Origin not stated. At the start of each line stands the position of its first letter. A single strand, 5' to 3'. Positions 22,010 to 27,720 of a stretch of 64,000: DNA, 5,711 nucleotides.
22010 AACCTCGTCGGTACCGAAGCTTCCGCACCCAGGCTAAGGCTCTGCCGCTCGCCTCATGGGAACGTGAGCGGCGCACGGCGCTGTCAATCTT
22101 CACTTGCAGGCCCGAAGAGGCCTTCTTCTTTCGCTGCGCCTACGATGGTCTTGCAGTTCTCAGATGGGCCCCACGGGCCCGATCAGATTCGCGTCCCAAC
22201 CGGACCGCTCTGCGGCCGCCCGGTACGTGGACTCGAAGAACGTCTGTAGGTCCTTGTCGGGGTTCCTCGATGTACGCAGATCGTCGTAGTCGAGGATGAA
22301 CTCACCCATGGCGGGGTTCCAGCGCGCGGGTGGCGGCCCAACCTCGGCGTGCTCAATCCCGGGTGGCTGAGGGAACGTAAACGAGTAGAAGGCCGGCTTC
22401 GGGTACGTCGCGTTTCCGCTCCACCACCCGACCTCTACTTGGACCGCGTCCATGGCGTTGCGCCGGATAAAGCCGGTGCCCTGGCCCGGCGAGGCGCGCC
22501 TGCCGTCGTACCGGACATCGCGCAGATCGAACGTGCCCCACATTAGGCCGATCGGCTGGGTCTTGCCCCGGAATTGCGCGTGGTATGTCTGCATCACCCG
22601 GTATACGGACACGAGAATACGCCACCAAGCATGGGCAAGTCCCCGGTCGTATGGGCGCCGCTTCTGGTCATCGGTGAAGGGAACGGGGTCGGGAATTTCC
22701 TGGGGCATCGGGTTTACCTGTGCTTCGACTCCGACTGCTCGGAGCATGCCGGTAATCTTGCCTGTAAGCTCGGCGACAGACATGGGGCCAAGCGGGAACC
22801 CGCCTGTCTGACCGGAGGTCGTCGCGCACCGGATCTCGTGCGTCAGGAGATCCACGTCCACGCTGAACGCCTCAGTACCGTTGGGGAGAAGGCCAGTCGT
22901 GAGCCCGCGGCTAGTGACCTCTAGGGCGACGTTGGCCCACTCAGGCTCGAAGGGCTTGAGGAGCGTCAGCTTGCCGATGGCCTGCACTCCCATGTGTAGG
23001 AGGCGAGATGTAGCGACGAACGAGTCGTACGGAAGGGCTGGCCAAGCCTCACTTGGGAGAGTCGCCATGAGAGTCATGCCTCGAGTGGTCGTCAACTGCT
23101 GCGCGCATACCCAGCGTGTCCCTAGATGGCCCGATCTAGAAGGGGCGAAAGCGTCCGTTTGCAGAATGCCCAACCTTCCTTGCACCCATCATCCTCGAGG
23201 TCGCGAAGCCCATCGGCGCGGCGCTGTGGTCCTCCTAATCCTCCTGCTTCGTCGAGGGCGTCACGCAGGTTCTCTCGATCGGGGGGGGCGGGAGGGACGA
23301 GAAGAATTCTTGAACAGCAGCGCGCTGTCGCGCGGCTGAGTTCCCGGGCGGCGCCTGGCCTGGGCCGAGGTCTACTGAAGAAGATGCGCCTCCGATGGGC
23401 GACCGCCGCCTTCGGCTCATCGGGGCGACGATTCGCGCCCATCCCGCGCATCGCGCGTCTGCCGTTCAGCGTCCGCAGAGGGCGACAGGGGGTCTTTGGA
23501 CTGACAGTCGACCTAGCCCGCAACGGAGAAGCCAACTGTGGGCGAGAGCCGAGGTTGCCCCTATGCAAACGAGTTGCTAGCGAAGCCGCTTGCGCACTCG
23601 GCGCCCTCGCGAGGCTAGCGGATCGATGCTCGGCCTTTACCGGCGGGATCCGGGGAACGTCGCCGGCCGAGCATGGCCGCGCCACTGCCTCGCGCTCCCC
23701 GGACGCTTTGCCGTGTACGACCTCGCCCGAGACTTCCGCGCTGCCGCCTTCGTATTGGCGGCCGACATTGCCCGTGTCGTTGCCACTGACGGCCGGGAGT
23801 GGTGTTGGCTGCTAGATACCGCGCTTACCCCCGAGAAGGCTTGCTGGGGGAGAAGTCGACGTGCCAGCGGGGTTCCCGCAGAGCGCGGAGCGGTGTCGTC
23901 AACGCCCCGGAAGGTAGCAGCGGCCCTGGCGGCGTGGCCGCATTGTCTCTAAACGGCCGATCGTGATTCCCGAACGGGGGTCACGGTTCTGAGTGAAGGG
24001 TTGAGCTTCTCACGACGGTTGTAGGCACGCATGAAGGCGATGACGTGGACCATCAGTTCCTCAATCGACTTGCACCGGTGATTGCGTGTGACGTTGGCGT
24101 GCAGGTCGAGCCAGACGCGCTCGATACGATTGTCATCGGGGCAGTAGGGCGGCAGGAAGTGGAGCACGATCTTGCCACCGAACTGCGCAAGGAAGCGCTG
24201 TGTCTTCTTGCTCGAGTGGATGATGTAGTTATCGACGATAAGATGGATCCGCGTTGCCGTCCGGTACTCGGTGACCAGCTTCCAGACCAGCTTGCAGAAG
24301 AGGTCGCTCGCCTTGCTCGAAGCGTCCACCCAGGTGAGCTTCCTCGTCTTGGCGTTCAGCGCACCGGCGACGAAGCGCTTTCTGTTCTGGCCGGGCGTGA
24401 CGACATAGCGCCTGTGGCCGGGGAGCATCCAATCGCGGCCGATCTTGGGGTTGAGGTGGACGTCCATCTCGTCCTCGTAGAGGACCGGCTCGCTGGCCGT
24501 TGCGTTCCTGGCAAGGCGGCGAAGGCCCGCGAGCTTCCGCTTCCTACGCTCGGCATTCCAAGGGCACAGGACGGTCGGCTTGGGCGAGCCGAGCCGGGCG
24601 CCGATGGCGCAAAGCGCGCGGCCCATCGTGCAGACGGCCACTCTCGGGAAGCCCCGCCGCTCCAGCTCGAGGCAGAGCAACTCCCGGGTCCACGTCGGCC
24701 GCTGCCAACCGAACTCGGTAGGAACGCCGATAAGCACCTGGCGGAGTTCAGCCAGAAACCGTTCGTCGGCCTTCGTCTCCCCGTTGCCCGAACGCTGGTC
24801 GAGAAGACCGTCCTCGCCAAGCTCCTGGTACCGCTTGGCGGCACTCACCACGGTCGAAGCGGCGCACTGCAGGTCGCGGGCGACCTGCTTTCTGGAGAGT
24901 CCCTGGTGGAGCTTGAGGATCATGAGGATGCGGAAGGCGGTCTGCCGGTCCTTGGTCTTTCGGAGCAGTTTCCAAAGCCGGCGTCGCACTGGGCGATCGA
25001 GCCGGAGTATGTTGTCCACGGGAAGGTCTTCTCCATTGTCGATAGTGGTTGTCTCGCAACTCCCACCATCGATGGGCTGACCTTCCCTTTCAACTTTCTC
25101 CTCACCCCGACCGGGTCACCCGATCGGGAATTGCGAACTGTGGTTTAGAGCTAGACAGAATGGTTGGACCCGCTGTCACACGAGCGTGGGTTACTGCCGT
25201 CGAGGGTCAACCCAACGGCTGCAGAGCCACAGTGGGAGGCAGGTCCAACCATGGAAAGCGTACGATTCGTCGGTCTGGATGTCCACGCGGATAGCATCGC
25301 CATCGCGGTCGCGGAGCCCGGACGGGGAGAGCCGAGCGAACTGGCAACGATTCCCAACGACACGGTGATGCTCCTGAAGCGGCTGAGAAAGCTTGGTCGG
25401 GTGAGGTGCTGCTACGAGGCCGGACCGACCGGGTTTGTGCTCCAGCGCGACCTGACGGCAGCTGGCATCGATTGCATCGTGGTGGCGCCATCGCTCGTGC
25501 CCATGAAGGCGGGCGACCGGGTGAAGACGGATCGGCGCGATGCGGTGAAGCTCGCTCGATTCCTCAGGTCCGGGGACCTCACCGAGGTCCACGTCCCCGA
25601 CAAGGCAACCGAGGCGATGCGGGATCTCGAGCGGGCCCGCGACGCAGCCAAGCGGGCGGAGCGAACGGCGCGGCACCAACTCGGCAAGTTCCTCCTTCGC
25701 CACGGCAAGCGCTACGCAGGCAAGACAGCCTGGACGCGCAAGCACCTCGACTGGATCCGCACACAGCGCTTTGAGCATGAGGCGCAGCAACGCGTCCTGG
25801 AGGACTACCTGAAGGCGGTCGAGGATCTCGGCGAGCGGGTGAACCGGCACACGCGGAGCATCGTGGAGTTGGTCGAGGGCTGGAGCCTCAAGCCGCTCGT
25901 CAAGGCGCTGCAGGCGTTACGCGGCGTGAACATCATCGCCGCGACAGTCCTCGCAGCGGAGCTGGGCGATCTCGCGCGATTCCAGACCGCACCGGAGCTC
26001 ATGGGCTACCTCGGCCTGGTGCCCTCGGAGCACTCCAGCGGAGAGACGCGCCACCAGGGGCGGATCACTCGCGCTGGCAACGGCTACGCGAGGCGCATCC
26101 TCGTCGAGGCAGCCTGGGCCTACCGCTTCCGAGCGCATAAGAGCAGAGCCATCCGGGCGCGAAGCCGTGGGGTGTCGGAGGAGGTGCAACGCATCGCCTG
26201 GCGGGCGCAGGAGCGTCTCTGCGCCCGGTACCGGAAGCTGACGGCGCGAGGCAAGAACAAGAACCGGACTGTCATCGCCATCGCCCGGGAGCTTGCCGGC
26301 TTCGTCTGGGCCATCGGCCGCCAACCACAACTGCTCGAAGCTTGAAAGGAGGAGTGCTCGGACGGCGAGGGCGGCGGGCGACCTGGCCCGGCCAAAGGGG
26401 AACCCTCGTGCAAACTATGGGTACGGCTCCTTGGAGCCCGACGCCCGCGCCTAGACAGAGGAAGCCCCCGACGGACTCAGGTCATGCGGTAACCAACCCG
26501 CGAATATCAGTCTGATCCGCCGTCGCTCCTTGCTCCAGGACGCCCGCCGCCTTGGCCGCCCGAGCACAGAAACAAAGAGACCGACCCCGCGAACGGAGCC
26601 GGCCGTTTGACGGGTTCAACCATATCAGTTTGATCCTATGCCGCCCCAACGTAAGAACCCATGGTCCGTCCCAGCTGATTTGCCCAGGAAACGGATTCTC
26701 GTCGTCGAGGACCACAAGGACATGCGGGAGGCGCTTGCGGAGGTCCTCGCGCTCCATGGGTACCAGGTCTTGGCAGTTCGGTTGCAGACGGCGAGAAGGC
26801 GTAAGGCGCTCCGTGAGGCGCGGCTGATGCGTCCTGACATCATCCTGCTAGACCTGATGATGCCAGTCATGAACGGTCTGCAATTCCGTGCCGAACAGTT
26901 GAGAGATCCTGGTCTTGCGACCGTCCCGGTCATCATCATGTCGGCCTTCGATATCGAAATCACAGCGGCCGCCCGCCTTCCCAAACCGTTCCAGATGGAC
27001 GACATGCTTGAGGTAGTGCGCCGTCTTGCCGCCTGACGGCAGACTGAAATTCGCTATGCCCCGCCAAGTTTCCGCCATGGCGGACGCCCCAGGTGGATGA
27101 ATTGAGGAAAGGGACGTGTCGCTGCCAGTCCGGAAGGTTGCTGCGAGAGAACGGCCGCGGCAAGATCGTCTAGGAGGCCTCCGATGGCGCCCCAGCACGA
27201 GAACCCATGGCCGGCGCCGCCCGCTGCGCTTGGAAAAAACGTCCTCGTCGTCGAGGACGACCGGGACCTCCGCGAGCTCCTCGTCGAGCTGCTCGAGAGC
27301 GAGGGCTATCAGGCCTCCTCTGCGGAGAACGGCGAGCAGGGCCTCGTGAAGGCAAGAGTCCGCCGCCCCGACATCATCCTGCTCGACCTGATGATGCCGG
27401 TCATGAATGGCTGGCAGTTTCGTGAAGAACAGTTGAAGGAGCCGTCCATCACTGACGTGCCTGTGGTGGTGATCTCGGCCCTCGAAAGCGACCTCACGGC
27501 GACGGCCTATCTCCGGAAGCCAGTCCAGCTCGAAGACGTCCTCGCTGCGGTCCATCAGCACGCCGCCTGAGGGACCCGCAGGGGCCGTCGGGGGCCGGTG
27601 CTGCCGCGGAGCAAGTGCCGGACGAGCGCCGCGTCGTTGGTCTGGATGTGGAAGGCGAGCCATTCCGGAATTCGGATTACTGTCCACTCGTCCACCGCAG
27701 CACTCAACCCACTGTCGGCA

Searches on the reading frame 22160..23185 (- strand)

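Call 64: search_protein_families(library=pfam, proteins=[window:22160-23185:-], max_evalue=0.0001)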
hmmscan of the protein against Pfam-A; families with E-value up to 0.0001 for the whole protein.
window:22160-23185:- (341 aa): 1 family
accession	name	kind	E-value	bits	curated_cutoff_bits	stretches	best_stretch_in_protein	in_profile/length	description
PF19459.4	DUF5996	-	3.9e-94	315.5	25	1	48-333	1-292/296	Family of unknown function (DUF5996)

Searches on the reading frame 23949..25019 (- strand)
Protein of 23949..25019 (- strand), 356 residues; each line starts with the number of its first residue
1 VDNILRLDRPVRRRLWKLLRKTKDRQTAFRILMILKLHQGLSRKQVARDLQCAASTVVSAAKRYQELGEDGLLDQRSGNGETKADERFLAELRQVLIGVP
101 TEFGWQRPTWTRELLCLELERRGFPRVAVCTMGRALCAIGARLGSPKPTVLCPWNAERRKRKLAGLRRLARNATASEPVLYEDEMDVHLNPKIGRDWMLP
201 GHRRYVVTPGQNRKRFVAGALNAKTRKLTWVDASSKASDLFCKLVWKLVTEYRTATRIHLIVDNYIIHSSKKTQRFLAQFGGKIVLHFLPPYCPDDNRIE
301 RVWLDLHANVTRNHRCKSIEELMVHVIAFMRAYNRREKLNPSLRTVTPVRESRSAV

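Call 65: search_protein_families(library=pfam, proteins=[window:23949-25019:-], max_evalue=0.0001)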
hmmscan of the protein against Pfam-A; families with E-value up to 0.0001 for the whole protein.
window:23949-25019:- (356 aa): 5 families
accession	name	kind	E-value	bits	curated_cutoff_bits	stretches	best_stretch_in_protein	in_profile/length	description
PF13358.12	DDE_3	-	1e-24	87.5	28.6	1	179-322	2-145/146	DDE superfamily endonuclease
PF13551.12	HTH_29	-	1.3e-09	38.4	28.1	1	30-88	1-62/64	Winged helix-turn helix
PF13384.12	HTH_23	-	3.5e-07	30.3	24.6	1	30-73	7-50/50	Homeodomain-like domain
PF13518.12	HTH_28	-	1.3e-06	28.8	25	1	29-78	1-50/52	Helix-turn-helix domain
PF13565.12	HTH_32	-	4.2e-06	27.6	33.7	1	60-136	5-73/73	Homeodomain-like domain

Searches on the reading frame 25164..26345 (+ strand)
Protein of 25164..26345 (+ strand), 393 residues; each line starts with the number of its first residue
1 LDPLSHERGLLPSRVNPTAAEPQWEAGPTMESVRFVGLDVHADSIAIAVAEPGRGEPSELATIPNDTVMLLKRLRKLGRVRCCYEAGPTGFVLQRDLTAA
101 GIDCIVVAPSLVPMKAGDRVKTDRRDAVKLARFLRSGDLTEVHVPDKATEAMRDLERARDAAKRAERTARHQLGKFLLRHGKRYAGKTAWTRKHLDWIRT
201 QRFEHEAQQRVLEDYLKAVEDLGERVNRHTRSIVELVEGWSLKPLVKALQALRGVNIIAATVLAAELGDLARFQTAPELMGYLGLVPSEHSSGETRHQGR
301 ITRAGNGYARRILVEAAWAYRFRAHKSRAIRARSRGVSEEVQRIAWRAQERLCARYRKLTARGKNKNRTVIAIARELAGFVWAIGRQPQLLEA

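Call 65: search_protein_families(library=pfam, proteins=[window:25164-26345:+], max_evalue=0.0001)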
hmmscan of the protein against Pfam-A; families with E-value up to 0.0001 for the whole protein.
window:25164-26345:+ (393 aa): 2 families
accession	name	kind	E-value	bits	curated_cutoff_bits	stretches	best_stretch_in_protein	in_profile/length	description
PF02371.22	Transposase_20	-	7.4e-21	74.8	21.3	1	247-325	2-79/87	Transposase IS116/IS110/IS902 family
PF01548.23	DEDD_Tnp_IS110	-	2.6e-12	47.2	29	1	36-178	1-151/155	Transposase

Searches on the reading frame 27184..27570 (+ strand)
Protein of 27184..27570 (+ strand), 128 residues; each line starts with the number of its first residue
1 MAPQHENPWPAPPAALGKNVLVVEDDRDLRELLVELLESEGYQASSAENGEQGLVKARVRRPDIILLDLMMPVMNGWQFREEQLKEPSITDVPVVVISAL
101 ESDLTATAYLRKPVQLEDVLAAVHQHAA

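Call 65: search_protein_families(library=pfam, proteins=[window:27184-27570:+], max_evalue=0.0001)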
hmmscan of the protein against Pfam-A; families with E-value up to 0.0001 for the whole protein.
window:27184-27570:+ (128 aa): 1 family
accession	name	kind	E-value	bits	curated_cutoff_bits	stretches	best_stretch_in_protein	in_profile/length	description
PF00072.30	Response_reg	-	1.4e-19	70.7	30.2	1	20-123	1-110/111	Response regulator receiver domain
